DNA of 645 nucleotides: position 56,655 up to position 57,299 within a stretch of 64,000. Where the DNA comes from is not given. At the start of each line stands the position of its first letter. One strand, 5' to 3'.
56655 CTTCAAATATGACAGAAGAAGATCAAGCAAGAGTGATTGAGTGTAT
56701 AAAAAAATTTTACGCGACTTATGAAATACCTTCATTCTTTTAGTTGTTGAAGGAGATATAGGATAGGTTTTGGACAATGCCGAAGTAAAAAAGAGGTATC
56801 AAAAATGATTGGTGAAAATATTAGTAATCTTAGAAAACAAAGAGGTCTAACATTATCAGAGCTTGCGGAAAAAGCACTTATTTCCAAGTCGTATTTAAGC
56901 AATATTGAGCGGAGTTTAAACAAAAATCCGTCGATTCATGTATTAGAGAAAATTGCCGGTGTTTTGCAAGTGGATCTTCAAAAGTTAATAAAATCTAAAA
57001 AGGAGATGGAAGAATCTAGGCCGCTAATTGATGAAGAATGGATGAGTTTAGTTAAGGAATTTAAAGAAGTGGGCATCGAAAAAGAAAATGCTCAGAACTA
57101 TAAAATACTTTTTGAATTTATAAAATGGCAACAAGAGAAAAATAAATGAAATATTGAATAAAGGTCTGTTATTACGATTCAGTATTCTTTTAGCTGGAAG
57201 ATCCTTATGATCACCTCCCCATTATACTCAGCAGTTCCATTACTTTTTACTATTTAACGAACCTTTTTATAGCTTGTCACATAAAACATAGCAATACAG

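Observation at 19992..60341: A SinR-operator palindrome marks the promoters of sortase-adhesin, lasso cluster, eps locus and orphan precursor: one apparent regulon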

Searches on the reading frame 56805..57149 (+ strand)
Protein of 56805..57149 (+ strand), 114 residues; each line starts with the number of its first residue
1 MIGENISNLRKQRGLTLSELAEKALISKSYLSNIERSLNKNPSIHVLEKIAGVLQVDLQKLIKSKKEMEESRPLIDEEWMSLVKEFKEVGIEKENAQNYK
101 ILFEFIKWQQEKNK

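Call 13: search_protein_families(library=pfam, proteins=[window:56805-57149:+])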
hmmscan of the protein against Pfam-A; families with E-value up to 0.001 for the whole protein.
window:56805-57149:+ (114 aa): 6 families
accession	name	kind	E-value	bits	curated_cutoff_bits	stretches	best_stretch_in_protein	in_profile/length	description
PF01381.28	HTH_3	-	3.2e-15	56.4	23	1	8-61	3-55/55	Helix-turn-helix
PF12844.13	HTH_19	-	4.3e-11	43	30.2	1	3-64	1-61/64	Helix-turn-helix domain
PF13560.12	HTH_31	-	4.7e-09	36.9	27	1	8-57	8-57/64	Helix-turn-helix domain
PF13443.12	HTH_26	-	6e-08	33.3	22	1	5-63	1-59/63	Cro/C1-type HTH DNA-binding domain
PF13413.12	HTH_25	-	0.00036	20.7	24.6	1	9-36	5-32/62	Helix-turn-helix domain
PF08671.16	SinI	-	0.00037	20.6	31.4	1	75-94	1-20/28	Anti-repressor SinI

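Call 71: find_homologous_proteins(query=window:56805-57149:+, max_evalue=1e-15)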
Query window:56805-57149:+ (114 aa): 567 proteins with E <= 1e-15 among 592 candidates; the best 120 are listed.
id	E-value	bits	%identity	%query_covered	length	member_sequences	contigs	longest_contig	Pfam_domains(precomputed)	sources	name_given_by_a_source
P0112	4.8e-63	228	100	100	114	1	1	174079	PF12844.14,PF01381.29,PF13560.13,PF13443.13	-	-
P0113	6.9e-53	195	86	100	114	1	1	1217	PF12844.14,PF01381.29,PF13560.13,PF13443.13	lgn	-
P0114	1.3e-50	188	83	98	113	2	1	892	PF12844.14,PF01381.29,PF13560.13,PF13443.13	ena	-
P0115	1.9e-41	158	72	98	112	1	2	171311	PF12844.14,PF01381.29,PF13560.13,PF13443.13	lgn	-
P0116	6.6e-41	157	69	97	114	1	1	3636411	PF12844.14,PF01381.29,PF13560.13,PF13443.13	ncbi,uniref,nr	ncbi:helix-turn-helix domain-containing protein [Bacillus dakarensis]|uniref:helix-turn-helix domain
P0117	9.6e-41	156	70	97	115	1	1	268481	PF12844.14,PF01381.29,PF13560.13,PF13443.13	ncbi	ncbi:helix-turn-helix domain-containing protein [Bacillus songklensis]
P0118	1.4e-40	155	68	97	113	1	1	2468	PF12844.14,PF01381.29,PF13560.13,PF13443.13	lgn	-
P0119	1.8e-40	155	70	97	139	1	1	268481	PF12844.14,PF01381.29,PF13560.13,PF13443.13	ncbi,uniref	ncbi:helix-turn-helix domain-containing protein [Bacillus songklensis]|uniref:Helix-turn-helix domai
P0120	2.7e-40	155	68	98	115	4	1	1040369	PF12844.14,PF01381.29,PF13560.13,PF13443.13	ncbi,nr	ncbi:XRE family transcriptional regulator of biofilm formation [Bacillus fengqiuensis]|nr:XRE family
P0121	9.2e-40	153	68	97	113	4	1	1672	PF12844.14,PF13413.13,PF01381.29,PF13560.13,PF13443.13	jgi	jgi:XRE family transcriptional regulator, master regulator for biofilm formation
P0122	1.5e-39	152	66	97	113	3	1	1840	PF12844.14,PF01381.29,PF13560.13,PF13443.13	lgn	-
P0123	1.6e-39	152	66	97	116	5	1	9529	PF12844.14,PF01381.29,PF13560.13,PF13443.13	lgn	-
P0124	1.1e-38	149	65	96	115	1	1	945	PF12844.14,PF01381.29,PF13560.13,PF13443.13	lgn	-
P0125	1.4e-38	149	64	98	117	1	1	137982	PF12844.14,PF01381.29,PF13560.13,PF13443.13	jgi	jgi:XRE family transcriptional regulator of biofilm formation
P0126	2.2e-38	148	66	97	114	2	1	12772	PF12844.14,PF01381.29,PF13560.13,PF13443.13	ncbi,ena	-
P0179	3.1e-32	129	58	98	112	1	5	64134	PF12844.14,PF13413.13,PF01381.29,PF13560.13,PF13443.13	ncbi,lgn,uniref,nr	ncbi:helix-turn-helix domain-containing protein [Paenibacillus alginolyticus]|uniref:Helix-turn-heli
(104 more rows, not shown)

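Call 72: find_encoding_contigs(protein=P0116, flank=8000, max_places=1)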
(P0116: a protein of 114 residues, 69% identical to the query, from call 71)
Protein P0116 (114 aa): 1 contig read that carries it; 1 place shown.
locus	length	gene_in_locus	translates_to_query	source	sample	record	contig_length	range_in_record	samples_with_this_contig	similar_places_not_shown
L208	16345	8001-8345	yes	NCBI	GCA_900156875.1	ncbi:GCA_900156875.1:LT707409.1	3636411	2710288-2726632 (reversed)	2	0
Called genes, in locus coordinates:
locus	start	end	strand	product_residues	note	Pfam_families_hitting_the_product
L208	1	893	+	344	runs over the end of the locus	PF00535:Glycos_transf_2, PF10111:Glyco_tranf_2_2, PF13641:Glyco_tranf_2_3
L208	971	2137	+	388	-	PF04464:Glyphos_transf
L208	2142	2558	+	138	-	PF01467:CTP_transf_like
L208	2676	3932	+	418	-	-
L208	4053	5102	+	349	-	PF00106:adh_short, PF01073:3Beta_HSD, PF01370:Epimerase, PF02719:Polysacc_synt_2, PF04321:RmlD_sub_bind, PF08659:KR (weak), PF13460:NAD_binding_10, PF16363:GDP_Man_Dehyd, +1 more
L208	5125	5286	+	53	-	PF26162:YwzD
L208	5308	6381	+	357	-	PF02388:FemAB (weak), PF13480:Acetyltransf_6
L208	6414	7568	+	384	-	PF01041:DegT_DnrJ_EryC1, PF00155:Aminotran_1_2, PF01212:Beta_elim_lyase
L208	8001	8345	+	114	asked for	PF12844:HTH_19, PF13560:HTH_31, PF01381:HTH_3, PF13443:HTH_26 (weak)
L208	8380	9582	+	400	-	PF20706:GT4-conflict (weak), PF00534:Glycos_transf_1, PF13692:Glyco_trans_1_4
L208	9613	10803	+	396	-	PF00534:Glycos_transf_1, PF13692:Glyco_trans_1_4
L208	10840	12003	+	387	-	PF13439:Glyco_transf_4 (faint), PF00534:Glycos_transf_1, PF13692:Glyco_trans_1_4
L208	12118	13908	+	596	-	PF00664:ABC_membrane, PF00005:ABC_tran, PF02463:SMC_N (faint)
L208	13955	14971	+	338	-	PF01633:Choline_kinase (weak)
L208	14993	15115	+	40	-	-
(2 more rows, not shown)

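Call 73: find_encoding_contigs(protein=P0120, flank=8000, max_places=1)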
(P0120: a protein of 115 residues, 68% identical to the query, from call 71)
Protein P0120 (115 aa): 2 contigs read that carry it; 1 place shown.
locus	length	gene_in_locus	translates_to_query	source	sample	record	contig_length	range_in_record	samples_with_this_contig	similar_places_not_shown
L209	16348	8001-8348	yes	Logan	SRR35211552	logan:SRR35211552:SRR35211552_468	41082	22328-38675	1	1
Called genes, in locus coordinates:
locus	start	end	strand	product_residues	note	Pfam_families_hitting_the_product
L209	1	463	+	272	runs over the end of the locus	PF13276:HTH_21, PF00665:rve, PF13683:rve_3, PF13333:rve_2 (weak)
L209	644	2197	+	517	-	-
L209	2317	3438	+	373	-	-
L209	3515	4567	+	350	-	PF00106:adh_short (weak), PF01073:3Beta_HSD, PF01370:Epimerase, PF02719:Polysacc_synt_2, PF04321:RmlD_sub_bind, PF08659:KR (weak), PF13460:NAD_binding_10, PF16363:GDP_Man_Dehyd, +2 more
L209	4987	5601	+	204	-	PF02397:Bac_transf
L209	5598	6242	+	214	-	PF17836:PglD_N, PF25087:GMPPB_C (faint), PF25084:LbH_EIF2B (weak), PF00132:Hexapep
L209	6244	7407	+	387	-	PF00155:Aminotran_1_2, PF01041:DegT_DnrJ_EryC1, PF01212:Beta_elim_lyase (weak)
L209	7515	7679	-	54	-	-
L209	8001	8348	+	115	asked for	PF12844:HTH_19, PF13560:HTH_31, PF01381:HTH_3, PF13443:HTH_26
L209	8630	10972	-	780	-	PF13229:Beta_helix (faint)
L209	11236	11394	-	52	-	-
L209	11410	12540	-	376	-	PF14907:NTP_transf_5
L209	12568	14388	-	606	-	PF00664:ABC_membrane, PF09818:ABC_ATPase (faint), PF00005:ABC_tran, PF02463:SMC_N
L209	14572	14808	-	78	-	-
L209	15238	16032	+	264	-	PF27840:ScmC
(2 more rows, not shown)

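Call 74: find_encoding_contigs(protein=P0179, flank=10000, max_places=1)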
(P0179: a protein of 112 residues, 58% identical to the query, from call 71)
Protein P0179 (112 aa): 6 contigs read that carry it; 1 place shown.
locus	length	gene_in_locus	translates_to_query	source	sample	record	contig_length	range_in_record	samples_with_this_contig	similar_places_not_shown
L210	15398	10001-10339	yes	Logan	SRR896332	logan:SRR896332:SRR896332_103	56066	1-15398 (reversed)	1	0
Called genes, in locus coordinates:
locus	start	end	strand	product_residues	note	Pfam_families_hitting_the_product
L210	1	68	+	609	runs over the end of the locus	PF13727:CoA_binding_3, PF00106:adh_short (faint), PF01073:3Beta_HSD, PF01370:Epimerase, PF02719:Polysacc_synt_2, PF04321:RmlD_sub_bind, PF07993:NAD_binding_4 (faint), PF16363:GDP_Man_Dehyd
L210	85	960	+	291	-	PF00483:NTP_transferase, PF12804:NTP_transf_3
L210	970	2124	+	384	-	PF13477:Glyco_trans_4_2, PF13439:Glyco_transf_4, PF13579:Glyco_trans_4_4, PF20706:GT4-conflict, PF00534:Glycos_transf_1, PF13692:Glyco_trans_1_4, PF13524:Glyco_trans_1_2 (weak)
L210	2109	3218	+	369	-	PF13439:Glyco_transf_4, PF13579:Glyco_trans_4_4, PF00534:Glycos_transf_1, PF13692:Glyco_trans_1_4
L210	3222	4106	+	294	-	PF00535:Glycos_transf_2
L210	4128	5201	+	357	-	PF14897:EpsG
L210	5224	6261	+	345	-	PF00106:adh_short, PF01073:3Beta_HSD, PF01370:Epimerase, PF02719:Polysacc_synt_2, PF04321:RmlD_sub_bind, PF08659:KR (weak), PF16363:GDP_Man_Dehyd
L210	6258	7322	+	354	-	PF24793:GINT1_N, PF04616:Glyco_hydro_43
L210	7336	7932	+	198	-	PF02397:Bac_transf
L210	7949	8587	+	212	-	PF17836:PglD_N, PF25084:LbH_EIF2B, PF25087:GMPPB_C (faint), PF14602:Hexapep_2 (faint), PF00132:Hexapep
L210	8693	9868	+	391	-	PF01041:DegT_DnrJ_EryC1, PF00155:Aminotran_1_2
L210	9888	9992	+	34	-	-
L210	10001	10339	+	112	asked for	PF12844:HTH_19, PF13560:HTH_31 (weak), PF01381:HTH_3, PF13413:HTH_25 (faint), PF13443:HTH_26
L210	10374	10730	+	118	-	PF04892:VanZ-LLP1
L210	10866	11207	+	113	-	PF12844:HTH_19, PF13560:HTH_31, PF01381:HTH_3, PF13443:HTH_26 (weak), PF08671:SinI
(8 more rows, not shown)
